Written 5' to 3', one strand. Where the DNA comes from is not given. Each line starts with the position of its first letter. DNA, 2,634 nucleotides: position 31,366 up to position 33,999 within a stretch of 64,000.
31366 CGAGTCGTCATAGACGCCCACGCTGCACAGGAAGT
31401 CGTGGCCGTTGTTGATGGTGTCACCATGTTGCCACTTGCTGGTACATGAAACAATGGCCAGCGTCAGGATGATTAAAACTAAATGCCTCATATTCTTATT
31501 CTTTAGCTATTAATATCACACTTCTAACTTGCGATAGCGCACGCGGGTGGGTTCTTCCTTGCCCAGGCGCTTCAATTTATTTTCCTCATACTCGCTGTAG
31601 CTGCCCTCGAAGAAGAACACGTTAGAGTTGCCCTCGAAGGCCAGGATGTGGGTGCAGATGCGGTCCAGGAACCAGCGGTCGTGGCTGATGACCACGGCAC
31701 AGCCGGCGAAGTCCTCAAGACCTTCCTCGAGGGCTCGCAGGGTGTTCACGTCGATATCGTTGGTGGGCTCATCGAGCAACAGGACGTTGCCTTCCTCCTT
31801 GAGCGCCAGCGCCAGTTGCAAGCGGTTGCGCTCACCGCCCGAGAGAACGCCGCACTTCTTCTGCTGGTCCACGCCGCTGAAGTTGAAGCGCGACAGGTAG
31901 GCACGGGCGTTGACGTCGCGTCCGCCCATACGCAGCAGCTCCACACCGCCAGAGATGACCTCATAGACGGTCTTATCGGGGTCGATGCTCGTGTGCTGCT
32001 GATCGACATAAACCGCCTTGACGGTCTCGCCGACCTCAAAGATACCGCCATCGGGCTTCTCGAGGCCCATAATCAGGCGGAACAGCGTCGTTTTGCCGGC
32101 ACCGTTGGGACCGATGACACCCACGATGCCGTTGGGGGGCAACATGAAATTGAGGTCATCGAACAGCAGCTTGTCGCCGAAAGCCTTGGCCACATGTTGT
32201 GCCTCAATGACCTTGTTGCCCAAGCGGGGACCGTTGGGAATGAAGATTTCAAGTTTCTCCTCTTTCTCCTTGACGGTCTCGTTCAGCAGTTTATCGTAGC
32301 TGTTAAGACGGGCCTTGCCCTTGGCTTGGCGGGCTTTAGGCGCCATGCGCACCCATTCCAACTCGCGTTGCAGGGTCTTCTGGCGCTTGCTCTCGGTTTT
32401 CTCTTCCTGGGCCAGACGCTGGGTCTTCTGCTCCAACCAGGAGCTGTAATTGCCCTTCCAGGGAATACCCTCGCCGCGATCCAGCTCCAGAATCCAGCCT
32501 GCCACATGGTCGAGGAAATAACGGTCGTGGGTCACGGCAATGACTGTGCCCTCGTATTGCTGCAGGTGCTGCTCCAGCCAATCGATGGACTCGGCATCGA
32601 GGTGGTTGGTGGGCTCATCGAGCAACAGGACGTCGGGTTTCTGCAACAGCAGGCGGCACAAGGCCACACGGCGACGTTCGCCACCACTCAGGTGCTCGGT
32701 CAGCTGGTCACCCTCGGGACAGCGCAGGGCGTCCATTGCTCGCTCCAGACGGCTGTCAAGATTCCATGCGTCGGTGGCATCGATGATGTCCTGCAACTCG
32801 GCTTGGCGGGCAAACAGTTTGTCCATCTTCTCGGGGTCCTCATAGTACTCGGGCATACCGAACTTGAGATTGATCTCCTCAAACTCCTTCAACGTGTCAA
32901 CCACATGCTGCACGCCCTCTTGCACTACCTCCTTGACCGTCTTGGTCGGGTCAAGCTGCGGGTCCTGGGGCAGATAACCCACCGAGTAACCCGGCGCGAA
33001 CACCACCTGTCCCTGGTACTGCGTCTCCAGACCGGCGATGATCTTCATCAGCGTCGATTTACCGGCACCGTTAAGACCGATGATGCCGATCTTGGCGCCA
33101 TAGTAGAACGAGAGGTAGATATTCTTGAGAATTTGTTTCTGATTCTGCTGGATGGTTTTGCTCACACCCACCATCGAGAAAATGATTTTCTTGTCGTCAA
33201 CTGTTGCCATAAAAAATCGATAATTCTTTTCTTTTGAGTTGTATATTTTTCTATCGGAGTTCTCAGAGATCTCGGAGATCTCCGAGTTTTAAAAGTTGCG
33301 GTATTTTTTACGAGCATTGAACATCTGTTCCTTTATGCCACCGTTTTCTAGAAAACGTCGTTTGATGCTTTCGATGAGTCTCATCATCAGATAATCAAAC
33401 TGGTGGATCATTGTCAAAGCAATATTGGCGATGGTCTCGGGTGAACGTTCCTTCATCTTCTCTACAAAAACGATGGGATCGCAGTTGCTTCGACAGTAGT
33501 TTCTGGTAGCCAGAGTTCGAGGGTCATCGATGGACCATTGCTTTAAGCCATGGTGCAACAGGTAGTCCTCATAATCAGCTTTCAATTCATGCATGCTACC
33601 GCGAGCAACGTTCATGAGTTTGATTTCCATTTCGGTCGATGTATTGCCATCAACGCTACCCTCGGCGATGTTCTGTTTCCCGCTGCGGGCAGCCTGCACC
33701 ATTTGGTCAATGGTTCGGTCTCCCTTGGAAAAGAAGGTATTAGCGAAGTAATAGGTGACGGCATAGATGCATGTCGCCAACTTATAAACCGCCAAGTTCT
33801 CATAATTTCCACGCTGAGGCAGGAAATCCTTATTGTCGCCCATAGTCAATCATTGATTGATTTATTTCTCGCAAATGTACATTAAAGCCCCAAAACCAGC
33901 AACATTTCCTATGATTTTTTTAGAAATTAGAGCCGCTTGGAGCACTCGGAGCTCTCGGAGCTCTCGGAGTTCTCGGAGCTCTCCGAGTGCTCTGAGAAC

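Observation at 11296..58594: Five secreted hydrolases of three unrelated catalytic classes share a C-terminal dockerin-like double repeat and have no recognisable T9SS sorting domain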

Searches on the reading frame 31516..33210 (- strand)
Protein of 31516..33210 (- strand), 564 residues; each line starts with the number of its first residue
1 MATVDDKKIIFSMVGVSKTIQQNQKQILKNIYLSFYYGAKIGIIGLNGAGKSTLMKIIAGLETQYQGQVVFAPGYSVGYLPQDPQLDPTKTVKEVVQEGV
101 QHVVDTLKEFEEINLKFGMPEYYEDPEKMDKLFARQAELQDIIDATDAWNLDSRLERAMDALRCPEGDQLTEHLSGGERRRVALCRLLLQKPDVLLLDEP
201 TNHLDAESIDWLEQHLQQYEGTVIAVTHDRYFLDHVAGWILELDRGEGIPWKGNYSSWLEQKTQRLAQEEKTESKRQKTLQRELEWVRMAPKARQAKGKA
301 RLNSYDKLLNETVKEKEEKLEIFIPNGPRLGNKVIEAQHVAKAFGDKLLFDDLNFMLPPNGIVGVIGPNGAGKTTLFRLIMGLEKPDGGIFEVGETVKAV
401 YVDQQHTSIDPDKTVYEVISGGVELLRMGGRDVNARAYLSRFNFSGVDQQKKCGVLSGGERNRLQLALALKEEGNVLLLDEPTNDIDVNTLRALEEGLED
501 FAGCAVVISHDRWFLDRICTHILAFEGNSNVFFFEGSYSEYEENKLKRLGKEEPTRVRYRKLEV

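Call 17: search_protein_families(library=pfam, proteins=[window:31516-33210:-], max_evalue=0.01)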
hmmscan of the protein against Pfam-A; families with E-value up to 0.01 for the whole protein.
window:31516-33210:- (564 aa): 22 families
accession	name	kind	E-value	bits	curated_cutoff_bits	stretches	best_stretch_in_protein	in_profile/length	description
PF00005.33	ABC_tran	-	3.4e-55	186.8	25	2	28-202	1-137/137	ABC transporter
PF13304.12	AAA_21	-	9.7e-18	65.7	27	2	362-408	1-53/304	AAA domain, putative AbiEii toxin, Type IV TA system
PF12848.13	ABC_tran_Xtn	-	4.3e-12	46.4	25.9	1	241-317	1-77/85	ABC transporter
PF02463.25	SMC_N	-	1.4e-08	34.9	40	0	172-234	135-203/220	RecF/RecN/SMC N terminal domain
PF13238.12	AAA_18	-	2.2e-06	28.6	29.4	1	41-171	1-105/128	AAA domain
PF13555.12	AAA_29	-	4.8e-06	26.7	27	0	350-377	12-39/61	P-loop containing region of AAA domain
PF13166.12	AAA_13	-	8.9e-06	25.1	36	0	366-385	22-41/713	AAA domain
PF13476.12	AAA_23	-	9e-06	26.9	27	1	350-380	10-39/201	AAA domain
PF13604.12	AAA_30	-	9.4e-05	22.7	27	0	22-70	4-50/191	AAA domain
PF00931.28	NB-ARC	-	0.00022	21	23.5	0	361-392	19-50/248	NB-ARC domain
PF01926.29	MMR_HSR1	-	0.00023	21.7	21.9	0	40-60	1-21/113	50S ribosome-binding GTPase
PF13401.12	AAA_22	-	0.00032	21.5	27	0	361-410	6-46/130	AAA domain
PF13175.12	AAA_15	-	0.00082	19.5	32.1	0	41-59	26-44/374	AAA ATPase domain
PF13191.12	AAA_16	-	0.0012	19.8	32.6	0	361-395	25-59/167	AAA ATPase domain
PF03308.22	MeaB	-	0.0012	18.4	23.1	0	20-58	15-53/273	Methylmalonyl Co-A mutase-associated GTPase MeaB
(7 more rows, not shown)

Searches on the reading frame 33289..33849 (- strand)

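Call 18: search_protein_families(library=pfam, proteins=[window:33289-33849:-], max_evalue=0.01)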
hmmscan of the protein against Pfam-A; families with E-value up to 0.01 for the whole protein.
window:33289-33849:- (186 aa): 1 family
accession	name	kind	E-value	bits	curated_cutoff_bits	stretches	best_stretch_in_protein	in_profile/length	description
PF05635.17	23S_rRNA_IVP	-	4.1e-07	30.6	33.8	1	18-91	2-74/106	23S rRNA-intervening sequence protein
